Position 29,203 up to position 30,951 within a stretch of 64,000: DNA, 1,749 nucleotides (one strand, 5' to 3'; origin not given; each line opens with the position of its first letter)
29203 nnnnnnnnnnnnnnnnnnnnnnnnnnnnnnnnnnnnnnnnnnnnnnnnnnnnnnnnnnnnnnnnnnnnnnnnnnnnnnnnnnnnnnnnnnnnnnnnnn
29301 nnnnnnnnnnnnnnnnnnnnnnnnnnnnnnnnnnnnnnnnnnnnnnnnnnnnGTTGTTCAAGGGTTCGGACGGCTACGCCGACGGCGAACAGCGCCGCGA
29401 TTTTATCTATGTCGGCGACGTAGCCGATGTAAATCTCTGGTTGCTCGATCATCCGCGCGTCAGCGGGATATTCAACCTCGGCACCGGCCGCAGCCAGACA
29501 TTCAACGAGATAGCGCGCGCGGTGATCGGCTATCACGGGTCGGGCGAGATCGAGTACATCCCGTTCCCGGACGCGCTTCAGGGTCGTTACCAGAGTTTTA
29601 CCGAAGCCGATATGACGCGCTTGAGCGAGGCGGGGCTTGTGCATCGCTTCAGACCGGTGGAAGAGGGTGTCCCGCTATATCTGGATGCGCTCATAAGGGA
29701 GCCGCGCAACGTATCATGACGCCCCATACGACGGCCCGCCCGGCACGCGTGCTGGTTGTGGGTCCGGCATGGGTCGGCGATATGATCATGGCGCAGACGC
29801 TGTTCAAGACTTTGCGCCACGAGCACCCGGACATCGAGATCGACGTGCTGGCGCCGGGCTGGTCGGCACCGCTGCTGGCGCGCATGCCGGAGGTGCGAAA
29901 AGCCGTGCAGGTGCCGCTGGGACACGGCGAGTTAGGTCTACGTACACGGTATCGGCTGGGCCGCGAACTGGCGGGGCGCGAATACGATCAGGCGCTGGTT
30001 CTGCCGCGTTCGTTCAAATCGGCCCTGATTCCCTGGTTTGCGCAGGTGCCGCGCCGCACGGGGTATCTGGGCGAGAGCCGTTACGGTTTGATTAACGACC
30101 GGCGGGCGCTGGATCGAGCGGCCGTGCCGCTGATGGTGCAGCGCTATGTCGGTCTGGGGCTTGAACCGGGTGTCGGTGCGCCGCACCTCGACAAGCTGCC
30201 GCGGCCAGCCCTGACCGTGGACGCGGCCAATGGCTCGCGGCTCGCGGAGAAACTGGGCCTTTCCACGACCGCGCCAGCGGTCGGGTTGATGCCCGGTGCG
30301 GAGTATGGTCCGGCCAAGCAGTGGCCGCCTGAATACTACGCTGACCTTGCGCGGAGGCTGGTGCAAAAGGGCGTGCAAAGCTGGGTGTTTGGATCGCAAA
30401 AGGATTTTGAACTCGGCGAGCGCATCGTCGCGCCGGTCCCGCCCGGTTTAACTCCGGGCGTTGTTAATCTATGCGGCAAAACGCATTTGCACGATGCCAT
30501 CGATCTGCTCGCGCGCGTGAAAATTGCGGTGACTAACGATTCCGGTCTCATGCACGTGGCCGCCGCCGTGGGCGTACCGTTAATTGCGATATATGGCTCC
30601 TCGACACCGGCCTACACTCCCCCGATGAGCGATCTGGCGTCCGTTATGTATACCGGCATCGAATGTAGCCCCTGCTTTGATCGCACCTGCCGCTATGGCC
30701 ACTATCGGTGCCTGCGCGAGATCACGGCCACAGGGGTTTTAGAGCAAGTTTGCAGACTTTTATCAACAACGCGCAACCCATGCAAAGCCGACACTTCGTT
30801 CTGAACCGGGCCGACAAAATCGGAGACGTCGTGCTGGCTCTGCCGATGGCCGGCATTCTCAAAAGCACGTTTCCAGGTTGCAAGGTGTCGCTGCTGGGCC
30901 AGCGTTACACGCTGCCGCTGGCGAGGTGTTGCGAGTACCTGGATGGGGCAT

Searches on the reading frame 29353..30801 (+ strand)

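Call 28: search_protein_families(library=pfam, proteins=[window:29353-30801:+], max_evalue=0.00001)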
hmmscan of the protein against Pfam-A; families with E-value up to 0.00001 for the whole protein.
window:29353-30801:+ (483 aa): 1 family
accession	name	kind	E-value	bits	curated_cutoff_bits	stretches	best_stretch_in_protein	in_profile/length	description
PF01075.23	Glyco_transf_9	-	9.4e-63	212.2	22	1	199-451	1-246/247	Glycosyltransferase family 9 (heptosyltransferase)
